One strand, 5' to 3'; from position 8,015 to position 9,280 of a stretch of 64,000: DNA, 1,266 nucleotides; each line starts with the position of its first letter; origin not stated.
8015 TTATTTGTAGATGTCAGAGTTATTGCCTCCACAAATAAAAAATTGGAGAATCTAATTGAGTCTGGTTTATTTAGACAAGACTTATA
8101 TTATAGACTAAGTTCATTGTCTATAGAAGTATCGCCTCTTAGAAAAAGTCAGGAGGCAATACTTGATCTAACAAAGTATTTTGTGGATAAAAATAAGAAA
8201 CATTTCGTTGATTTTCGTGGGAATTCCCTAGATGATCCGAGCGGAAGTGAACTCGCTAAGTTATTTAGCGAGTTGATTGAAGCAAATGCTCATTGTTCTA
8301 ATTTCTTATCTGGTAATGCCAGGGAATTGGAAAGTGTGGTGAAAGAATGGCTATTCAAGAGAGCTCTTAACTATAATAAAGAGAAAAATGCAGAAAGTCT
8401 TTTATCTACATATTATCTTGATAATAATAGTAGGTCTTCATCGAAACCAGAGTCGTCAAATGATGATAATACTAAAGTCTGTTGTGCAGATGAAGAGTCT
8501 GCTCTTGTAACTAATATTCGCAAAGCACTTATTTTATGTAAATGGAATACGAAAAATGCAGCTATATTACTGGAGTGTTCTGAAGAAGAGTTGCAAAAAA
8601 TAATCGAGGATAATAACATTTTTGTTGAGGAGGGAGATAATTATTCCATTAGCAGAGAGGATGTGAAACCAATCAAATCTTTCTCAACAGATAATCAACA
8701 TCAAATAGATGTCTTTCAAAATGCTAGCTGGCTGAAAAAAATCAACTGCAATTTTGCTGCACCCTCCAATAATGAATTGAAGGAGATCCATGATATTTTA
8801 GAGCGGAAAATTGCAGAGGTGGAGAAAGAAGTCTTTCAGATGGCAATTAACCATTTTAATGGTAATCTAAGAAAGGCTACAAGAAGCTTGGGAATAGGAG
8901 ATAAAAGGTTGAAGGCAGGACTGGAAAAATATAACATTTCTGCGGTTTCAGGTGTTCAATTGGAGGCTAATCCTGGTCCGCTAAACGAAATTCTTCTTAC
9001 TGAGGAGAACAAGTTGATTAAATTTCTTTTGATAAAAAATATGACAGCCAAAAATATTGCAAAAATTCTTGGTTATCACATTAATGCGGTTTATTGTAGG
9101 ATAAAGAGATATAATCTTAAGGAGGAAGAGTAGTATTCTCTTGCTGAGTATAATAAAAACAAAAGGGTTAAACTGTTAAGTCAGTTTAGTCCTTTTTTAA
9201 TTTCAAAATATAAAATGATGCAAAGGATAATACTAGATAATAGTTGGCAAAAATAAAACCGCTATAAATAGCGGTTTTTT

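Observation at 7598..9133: bEBP-like AAA+ regulator with variant GAFTDA loop, no receiver/sensor domain and two C-terminal HTH regions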

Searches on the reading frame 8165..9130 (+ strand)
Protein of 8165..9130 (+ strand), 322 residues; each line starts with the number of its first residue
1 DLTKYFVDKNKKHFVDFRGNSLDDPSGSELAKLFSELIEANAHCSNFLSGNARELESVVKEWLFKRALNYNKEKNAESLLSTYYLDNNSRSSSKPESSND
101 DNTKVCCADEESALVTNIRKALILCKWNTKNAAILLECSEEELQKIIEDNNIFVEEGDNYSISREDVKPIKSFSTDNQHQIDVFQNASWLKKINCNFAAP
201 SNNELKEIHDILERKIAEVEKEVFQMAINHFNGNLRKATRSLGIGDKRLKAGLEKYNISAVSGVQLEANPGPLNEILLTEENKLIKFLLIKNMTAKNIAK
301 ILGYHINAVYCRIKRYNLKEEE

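Call 35: search_protein_representatives(protein=window:8165-9130:+)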
Query: 322 residues. Proteins with E-value up to 0.001 (for the whole library): 3; up to 1e-10: 2; up to 1e-30: 1. The best 3 are listed.
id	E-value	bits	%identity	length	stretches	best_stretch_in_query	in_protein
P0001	1.8e-206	701.0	100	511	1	1-322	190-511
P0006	2.6e-16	76.6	37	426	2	1-74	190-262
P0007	2.6e-08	50.3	37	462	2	1-69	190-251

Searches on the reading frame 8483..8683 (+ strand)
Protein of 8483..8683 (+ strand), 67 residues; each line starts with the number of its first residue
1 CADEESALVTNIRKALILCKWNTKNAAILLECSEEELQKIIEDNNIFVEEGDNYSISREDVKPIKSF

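Call 52: search_protein_families(library=pfam, proteins=[window:8483-8683:+], max_evalue=1)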
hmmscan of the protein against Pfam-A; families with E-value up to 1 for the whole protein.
seq(67 aa): 3 families
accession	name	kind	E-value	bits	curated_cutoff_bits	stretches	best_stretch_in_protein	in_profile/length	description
PF21728.3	PADR1_N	-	0.046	14.6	25.7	1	31-54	25-48/60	PADR1, N-terminal helical domain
PF04155.23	Ground-like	-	0.09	13.9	35.4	1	31-61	3-29/73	Ground-like domain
PF09857.14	YjhX_toxin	-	0.16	12.4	27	1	16-65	30-79/85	Putative toxin of bacterial toxin-antitoxin pair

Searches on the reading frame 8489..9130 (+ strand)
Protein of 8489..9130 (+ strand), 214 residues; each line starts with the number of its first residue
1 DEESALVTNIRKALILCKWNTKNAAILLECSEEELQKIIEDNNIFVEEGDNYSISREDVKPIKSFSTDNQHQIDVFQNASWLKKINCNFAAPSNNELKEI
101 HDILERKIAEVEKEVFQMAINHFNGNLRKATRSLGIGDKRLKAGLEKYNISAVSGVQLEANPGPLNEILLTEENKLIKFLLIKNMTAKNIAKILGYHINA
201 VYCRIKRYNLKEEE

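Call 82: predict_structure(alignment_id=A4)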
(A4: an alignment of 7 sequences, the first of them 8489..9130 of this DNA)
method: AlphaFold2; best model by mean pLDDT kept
length: 214 residues; sequences in the alignment: 7
mean_pLDDT: 83.7   pTM: 0.61
mean pLDDT of the five models: 83.7, 82.7, 81.9, 80.8, 79.8
residues with pLDDT >= 90: 95; 70-90: 84; 50-70: 25; < 50: 10
segments of 3 or more residues with pLDDT < 50: 68-74
pLDDT, mean of each block of 10 residues (from residue 1): 75 88 89 89 72 75 64 55 90 95 96 92 89 92 93 62 87 92 94 93 85 59
secondary structure, 60 per line:
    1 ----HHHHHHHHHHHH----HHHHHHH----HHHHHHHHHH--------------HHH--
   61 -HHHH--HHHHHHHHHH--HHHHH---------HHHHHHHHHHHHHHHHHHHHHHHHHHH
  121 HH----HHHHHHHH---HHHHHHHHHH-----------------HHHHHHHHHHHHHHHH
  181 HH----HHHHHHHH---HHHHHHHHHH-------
elements in order: H5-16 H21-27 H32-41 H62-65 H68-77 H80-84 H94-122 H127-134 H138-147 H165-182 H187-194 H198-207

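Call 84: fold_search(model_id=the predicted structure, library=pdb)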
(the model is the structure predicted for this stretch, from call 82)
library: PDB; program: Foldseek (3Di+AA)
matches with E <= 10: 287; with E <= 0.001: 0
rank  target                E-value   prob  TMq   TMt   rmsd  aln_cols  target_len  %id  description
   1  7amt_A                9.4e-01  0.08  0.15  0.17  16.5       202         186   11  Structure of LuxR with DNA (activation) (released 2021-03-31)
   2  9a50_A                1.3e+00  0.20  0.17  0.14  19.0       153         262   14  Integrative model of RPSB-RPOC by crosslinking MS and deep learning (released 2024-09-18)
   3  1ety_B                1.8e+00  0.72  0.23  0.61  11.9       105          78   20  THE CRYSTAL STRUCTURE OF E. COLI WILD-TYPE FIS (released 2000-10-11)
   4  3zh9                  1.9e+00  0.08  0.18  0.13  15.2       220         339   13  Bacillus subtilis DNA clamp loader delta protein (YqeN) (released 2013-04-03)
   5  6wai_C                1.9e+00  0.06  0.15  0.16  16.5       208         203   10  Crystal Structure of SmcR N142D from Vibrio vulnificus (released 2020-06-17)
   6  1etq_C                1.9e+00  0.77  0.23  0.60   6.6        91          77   21  THE CRYSTAL STRUCTURE OF E. COLI FIS MUTANT R71Y (released 2000-10-11)
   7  6p0s_B                1.9e+00  0.72  0.23  0.56   6.5        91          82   24  Crystal structure of ternary DNA complex "FX2" containing E. coli Fis and phage lambda Xis (released 2019-06-19)
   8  6p0u_B                1.9e+00  0.60  0.23  0.56  11.1       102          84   22  Crystal structure of ternary DNA complex " FX(1-2)-2Xis" containing E. coli Fis and phage lambda Xis (released 2019-06-19)
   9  4fth_B                2.0e+00  0.89  0.23  0.73   4.5        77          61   19  Crystal Structure of NtrC4 DNA-binding domain bound to double-stranded DNA (released 2012-08-29)
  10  1etw_A                2.0e+00  0.77  0.24  0.61   6.0        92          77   22  THE CRYSTAL STRUCTURE OF E. COLI FIS MUTANT G72D (released 2000-10-11)
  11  1etk_A                2.0e+00  0.72  0.23  0.62  10.6       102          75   20  THE CRYSTAL STRUCTURE OF E. COLI FIS MUTANT Q68A (released 2000-10-11)
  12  9cwn_A                2.0e+00  0.04  0.15  0.12  22.0       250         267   13  NRIP1_133 / RIP140 SxxLxxLL motif coregulator peptide with agonist GW1929 and PPARg LBD (released 2024-08-14)
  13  9f14_B                2.1e+00  0.28  0.18  0.13   7.5        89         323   13  The crystal structure of full length tetramer CysB from Klebsiella aerogenes in complex with N-acetylserine (released 2024-07-24)
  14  6kon_F                2.1e+00  0.09  0.17  0.20  26.7       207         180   14  Mycobacterium tuberculosis initial transcription complex comprising sigma H and 5'-OH RNA of 5 nt (released 2020-03-11)
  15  7amn_A                2.1e+00  0.06  0.15  0.17  16.5       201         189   12  Structure of LuxR with DNA (repression) (released 2021-03-31)
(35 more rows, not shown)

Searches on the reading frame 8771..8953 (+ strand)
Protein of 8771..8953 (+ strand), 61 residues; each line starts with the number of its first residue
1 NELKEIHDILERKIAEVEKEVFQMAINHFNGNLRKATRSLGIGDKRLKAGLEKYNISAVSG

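Call 52: search_protein_families(library=pfam, proteins=[window:8771-8953:+], max_evalue=1)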
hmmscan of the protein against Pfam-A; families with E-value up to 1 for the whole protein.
seq(61 aa): 3 families
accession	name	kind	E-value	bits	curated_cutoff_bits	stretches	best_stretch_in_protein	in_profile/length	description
PF02954.25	HTH_8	-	1.7e-05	24.9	22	1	14-43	2-31/42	Bacterial regulatory protein, Fis family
PF02042.20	RWP-RK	-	0.0037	17.6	29.3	1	27-57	9-39/49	RWP-RK domain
PF09111.16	SLIDE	-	0.12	12.8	24.8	1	2-35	16-49/116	SLIDE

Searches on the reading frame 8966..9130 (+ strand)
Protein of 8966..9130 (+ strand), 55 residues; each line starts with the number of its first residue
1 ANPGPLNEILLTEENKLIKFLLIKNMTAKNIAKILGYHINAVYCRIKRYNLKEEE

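Call 52: search_protein_families(library=pfam, proteins=[window:8966-9130:+], max_evalue=1)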
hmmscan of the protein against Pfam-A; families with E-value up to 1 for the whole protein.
seq(55 aa): 6 families
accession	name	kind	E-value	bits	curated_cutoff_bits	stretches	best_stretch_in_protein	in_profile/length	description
PF13384.12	HTH_23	-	0.0002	21.5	24.6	1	12-50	3-42/50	Homeodomain-like domain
PF18024.7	HTH_50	-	0.018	15.2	27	1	6-51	4-49/50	Helix-turn-helix domain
PF08281.18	Sigma70_r4_2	-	0.044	13.9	25.7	1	22-48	23-49/54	Sigma-70, region 4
PF13556.12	HTH_30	-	0.056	13.7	27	1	21-48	8-35/59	PucR C-terminal helix-turn-helix domain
PF07750.17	GcrA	-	0.071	13.9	26.9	1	13-54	6-48/155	GcrA cell cycle regulator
PF21476.4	PF0610-like_N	-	0.082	13.6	33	1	16-43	5-32/50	PF0610-like, N-terminal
